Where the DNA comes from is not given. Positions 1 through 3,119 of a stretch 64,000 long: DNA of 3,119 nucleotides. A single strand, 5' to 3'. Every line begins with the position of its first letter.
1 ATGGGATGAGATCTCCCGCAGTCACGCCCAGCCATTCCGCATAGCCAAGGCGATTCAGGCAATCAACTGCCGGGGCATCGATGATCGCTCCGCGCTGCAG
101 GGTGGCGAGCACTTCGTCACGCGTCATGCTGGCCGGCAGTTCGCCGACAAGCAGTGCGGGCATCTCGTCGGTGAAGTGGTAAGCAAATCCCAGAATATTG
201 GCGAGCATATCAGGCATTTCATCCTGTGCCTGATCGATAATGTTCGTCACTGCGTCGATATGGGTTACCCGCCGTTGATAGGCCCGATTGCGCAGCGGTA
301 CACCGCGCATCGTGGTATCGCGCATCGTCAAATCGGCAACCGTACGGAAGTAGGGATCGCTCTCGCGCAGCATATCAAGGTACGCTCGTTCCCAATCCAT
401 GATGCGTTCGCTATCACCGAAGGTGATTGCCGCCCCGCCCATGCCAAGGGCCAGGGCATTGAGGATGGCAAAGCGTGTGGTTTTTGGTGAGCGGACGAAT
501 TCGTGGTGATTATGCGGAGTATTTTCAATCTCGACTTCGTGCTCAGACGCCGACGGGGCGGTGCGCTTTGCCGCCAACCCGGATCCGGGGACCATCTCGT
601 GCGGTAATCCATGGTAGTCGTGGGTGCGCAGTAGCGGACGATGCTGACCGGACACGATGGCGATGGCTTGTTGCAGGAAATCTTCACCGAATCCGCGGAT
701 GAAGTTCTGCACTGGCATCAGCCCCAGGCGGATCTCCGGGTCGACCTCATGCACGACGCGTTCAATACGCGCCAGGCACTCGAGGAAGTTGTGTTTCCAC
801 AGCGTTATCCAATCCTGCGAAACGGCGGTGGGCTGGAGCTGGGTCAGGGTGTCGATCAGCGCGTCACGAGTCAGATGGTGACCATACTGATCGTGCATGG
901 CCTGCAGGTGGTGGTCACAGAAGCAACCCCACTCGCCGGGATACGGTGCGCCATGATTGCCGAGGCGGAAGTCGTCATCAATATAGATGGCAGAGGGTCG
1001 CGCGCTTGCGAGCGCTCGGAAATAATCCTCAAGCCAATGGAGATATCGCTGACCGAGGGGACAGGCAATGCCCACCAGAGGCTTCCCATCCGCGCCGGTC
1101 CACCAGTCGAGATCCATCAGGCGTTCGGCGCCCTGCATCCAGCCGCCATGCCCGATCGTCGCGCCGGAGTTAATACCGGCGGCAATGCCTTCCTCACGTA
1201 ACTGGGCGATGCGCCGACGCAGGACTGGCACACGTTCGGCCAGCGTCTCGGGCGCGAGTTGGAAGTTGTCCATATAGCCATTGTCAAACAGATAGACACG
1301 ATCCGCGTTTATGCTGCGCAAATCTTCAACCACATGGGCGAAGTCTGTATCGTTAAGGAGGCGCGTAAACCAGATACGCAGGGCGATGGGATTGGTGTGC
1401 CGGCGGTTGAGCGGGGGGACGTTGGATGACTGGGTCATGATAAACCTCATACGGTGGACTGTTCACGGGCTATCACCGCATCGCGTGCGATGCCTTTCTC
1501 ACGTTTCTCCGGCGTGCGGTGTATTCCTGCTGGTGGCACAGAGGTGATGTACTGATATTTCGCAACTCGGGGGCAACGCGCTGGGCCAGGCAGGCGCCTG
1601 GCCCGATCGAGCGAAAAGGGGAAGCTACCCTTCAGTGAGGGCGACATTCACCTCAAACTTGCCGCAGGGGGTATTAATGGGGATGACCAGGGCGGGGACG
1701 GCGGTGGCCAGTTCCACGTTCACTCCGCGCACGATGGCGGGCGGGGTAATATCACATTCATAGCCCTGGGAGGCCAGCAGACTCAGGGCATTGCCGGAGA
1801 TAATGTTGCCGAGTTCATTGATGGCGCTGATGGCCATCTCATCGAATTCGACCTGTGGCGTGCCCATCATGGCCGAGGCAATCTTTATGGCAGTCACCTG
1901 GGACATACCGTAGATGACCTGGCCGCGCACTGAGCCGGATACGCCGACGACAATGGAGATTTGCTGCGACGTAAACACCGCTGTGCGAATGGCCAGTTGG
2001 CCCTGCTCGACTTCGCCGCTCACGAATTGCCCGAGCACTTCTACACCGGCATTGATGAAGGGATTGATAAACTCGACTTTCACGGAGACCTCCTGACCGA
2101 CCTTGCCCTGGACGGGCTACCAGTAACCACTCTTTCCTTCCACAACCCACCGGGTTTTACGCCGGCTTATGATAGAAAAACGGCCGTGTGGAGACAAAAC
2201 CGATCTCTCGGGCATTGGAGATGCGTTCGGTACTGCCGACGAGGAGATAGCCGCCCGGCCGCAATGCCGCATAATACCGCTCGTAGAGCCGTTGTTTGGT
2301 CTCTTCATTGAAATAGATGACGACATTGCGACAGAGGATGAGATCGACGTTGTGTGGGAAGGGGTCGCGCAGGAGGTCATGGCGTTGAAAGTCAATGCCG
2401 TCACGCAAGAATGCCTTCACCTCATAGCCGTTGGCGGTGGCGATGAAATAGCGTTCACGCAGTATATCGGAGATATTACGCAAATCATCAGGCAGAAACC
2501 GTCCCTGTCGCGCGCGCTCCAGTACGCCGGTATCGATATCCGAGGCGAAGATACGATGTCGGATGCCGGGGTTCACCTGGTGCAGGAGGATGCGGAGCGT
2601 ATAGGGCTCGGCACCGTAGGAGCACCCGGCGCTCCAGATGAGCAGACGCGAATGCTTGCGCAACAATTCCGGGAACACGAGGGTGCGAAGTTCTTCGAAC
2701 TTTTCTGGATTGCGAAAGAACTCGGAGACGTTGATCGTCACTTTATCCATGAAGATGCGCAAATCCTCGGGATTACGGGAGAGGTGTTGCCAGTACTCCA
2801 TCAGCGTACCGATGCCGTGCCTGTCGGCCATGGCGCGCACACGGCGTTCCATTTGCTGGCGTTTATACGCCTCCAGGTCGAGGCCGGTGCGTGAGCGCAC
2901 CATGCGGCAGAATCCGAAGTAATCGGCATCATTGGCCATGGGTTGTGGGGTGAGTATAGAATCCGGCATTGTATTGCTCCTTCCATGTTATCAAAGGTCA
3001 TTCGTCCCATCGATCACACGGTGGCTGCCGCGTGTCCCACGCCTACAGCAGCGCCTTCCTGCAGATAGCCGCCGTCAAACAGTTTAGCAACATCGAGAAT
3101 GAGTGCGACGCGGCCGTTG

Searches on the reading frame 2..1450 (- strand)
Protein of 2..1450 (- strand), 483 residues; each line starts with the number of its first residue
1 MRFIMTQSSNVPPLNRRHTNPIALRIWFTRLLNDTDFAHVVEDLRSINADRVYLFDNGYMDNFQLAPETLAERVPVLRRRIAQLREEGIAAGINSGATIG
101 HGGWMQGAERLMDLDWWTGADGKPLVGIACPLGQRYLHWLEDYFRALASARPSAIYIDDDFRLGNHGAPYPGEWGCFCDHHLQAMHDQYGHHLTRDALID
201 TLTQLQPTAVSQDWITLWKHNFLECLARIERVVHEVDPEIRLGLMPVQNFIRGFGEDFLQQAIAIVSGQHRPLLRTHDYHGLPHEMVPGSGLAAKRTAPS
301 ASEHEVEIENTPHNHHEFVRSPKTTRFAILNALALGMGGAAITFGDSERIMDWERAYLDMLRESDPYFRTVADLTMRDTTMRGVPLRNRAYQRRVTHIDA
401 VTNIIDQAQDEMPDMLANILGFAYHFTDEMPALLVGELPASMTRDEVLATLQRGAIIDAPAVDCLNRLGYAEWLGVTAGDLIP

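Call 49: search_protein_families(library=pfam, proteins=[window:2-1450:-], max_evalue=0.1)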
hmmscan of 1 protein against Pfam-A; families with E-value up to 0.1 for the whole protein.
window:2-1450:- (483 aa): 0 families

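Call 50: search_solved_structures(query=window:2-1450:-, max_evalue=0.1)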
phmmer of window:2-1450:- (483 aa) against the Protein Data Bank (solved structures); distinct sequences matched with E-value up to 0.1: 0.

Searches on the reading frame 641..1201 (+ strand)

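Call 3: search_protein_families(library=pfam, proteins=[window:641-1201:+], max_evalue=0.01)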
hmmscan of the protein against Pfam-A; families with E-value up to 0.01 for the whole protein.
window:641-1201:+ (186 aa): 1 family
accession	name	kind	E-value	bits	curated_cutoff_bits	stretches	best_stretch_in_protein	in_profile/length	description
PF21455.3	PylD_N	-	0.008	16.5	27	0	67-114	48-95/112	Pyrrolysine biosynthesis protein PylD, N-terminal domain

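Call 44: search_protein_families(library=pfam, proteins=[window:641-1201:+], max_evalue=0.001)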
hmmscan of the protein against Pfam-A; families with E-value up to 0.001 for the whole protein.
window:641-1201:+ (186 aa): 0 families

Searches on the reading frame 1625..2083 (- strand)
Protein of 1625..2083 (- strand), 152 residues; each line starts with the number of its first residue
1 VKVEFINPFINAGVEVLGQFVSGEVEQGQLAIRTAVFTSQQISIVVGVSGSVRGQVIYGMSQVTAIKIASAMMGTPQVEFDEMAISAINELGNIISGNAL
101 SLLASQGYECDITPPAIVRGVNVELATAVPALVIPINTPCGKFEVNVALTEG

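Call 3: search_protein_families(library=pfam, proteins=[window:1625-2083:-], max_evalue=0.01)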
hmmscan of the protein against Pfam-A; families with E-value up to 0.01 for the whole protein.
window:1625-2083:- (152 aa): 2 families
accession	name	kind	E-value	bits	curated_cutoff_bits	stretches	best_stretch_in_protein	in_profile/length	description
PF13690.11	CheX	-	6.7e-19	68.2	27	1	42-136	1-93/94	Chemotaxis phosphatase CheX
PF04509.17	CheC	-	9.1e-10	38.8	22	1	83-118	1-37/38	CheC-like family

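Call 13: find_encoding_contigs(protein=window:1625-2083:-, flank=10000, max_places=3)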
Protein window:1625-2083:- (152 aa): no gene with exactly this product is on record in the collection.

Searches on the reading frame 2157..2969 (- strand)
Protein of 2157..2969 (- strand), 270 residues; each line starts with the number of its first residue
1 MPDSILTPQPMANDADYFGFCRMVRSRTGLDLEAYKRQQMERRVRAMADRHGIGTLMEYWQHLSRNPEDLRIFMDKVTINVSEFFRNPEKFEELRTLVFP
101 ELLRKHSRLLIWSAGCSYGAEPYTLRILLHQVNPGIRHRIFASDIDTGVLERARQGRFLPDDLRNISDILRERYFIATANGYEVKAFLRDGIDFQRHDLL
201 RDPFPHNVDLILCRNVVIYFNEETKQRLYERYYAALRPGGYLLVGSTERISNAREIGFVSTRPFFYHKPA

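Call 3: search_protein_families(library=pfam, proteins=[window:2157-2969:-], max_evalue=0.01)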
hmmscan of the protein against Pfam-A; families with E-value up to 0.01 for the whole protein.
window:2157-2969:- (270 aa): 6 families
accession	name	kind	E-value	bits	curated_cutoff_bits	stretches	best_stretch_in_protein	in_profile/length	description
PF01739.24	CheR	-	1.1e-53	182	27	1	80-254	1-183/195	CheR methyltransferase, SAM binding domain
PF03705.20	CheR_N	-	8.7e-13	48.2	27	1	16-67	2-53/53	CheR methyltransferase, all-alpha domain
PF13649.12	Methyltransf_25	-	3.6e-06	28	27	1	191-240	47-97/97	Methyltransferase domain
PF08241.18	Methyltransf_11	-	5.1e-05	24.3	21.2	1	185-244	40-95/95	Methyltransferase domain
PF08242.18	Methyltransf_12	-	0.00013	23.1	30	1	194-242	53-98/98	Methyltransferase domain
PF00891.24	Methyltransf_2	-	0.00026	20.9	22.3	1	185-244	106-164/210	O-methyltransferase domain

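Call 8: find_encoding_contigs(protein=window:2157-2969:-, flank=10000, max_places=6)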
Protein window:2157-2969:- (270 aa): no gene with exactly this product is on record in the collection.
